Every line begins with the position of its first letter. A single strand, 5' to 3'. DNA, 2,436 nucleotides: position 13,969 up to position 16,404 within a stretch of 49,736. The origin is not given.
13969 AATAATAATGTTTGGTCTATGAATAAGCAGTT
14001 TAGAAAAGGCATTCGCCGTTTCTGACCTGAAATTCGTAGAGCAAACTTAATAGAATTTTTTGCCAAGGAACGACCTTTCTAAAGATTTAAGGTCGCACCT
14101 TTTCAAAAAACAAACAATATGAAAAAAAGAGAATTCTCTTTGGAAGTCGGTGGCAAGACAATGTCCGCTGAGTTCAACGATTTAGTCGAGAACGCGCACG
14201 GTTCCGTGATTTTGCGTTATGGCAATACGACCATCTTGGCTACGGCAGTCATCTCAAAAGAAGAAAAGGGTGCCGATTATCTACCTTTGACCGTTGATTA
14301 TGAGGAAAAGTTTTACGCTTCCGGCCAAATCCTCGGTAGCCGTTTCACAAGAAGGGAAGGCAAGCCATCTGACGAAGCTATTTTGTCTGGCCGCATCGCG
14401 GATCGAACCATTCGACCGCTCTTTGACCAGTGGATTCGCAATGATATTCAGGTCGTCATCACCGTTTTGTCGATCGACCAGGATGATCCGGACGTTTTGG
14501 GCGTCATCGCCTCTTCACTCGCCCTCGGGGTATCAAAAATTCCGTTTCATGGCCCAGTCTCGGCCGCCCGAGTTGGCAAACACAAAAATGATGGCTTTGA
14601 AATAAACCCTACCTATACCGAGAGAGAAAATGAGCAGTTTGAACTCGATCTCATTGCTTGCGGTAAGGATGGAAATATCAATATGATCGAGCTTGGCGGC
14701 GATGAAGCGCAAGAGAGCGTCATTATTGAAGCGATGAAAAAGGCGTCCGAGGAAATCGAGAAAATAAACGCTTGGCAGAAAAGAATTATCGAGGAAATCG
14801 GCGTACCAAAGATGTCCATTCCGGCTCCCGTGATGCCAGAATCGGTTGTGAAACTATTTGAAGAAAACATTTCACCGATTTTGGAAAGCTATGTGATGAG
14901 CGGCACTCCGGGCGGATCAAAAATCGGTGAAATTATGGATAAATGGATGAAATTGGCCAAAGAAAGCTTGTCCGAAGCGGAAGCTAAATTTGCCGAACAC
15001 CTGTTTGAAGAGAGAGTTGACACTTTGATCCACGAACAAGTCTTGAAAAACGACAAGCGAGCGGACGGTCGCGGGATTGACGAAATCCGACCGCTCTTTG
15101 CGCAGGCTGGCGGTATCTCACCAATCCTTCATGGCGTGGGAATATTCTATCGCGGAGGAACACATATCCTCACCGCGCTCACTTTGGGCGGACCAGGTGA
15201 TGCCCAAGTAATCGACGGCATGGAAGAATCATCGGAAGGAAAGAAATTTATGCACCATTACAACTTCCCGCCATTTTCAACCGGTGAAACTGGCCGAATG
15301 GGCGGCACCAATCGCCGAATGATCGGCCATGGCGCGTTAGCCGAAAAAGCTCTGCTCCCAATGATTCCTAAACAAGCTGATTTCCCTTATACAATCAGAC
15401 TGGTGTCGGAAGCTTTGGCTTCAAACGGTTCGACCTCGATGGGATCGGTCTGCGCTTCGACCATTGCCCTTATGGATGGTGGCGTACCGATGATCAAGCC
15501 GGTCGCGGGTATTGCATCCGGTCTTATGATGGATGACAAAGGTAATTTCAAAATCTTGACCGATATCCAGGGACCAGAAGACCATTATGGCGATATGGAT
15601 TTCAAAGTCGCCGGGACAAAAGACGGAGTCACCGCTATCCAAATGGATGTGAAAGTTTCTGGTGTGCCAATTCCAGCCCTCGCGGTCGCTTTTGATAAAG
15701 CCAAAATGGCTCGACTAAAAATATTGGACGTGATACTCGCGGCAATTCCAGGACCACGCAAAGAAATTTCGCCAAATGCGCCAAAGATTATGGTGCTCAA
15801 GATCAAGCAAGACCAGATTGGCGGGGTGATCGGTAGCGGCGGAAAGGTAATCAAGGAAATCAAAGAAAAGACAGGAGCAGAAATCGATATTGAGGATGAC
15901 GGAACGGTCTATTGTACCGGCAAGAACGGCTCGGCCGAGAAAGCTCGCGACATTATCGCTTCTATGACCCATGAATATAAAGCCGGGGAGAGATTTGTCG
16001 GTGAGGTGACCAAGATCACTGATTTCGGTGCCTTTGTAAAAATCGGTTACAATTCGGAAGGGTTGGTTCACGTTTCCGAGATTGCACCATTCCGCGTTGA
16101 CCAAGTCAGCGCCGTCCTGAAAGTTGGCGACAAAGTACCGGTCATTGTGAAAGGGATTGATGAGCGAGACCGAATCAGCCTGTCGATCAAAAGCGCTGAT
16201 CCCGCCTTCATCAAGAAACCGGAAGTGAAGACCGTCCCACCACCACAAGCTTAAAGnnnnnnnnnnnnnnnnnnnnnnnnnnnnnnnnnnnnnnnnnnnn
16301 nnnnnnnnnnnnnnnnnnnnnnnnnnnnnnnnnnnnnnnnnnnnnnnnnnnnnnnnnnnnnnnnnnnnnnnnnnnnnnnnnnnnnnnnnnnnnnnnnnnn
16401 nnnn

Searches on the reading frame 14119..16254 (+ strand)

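Call 47: search_protein_families(library=pfam, proteins=[window:14119-16254:+], max_evalue=0.001)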
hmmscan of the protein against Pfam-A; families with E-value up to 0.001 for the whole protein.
window:14119-16254:+ (711 aa): 4 families
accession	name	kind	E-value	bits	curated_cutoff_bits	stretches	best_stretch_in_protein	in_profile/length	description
PF01138.27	RNase_PH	-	6.3e-46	156.4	25.5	2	13-142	3-130/130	3' exoribonuclease family, domain 1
PF00575.29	S1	-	1.7e-17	64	22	1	620-691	2-74/74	S1 RNA binding domain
PF03725.20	RNase_PH_C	-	8.4e-12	45.3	20.8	1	145-211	1-66/67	3' exoribonuclease family, domain 2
PF00013.35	KH_1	-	2.9e-11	43.4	21.5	1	559-614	3-65/66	KH domain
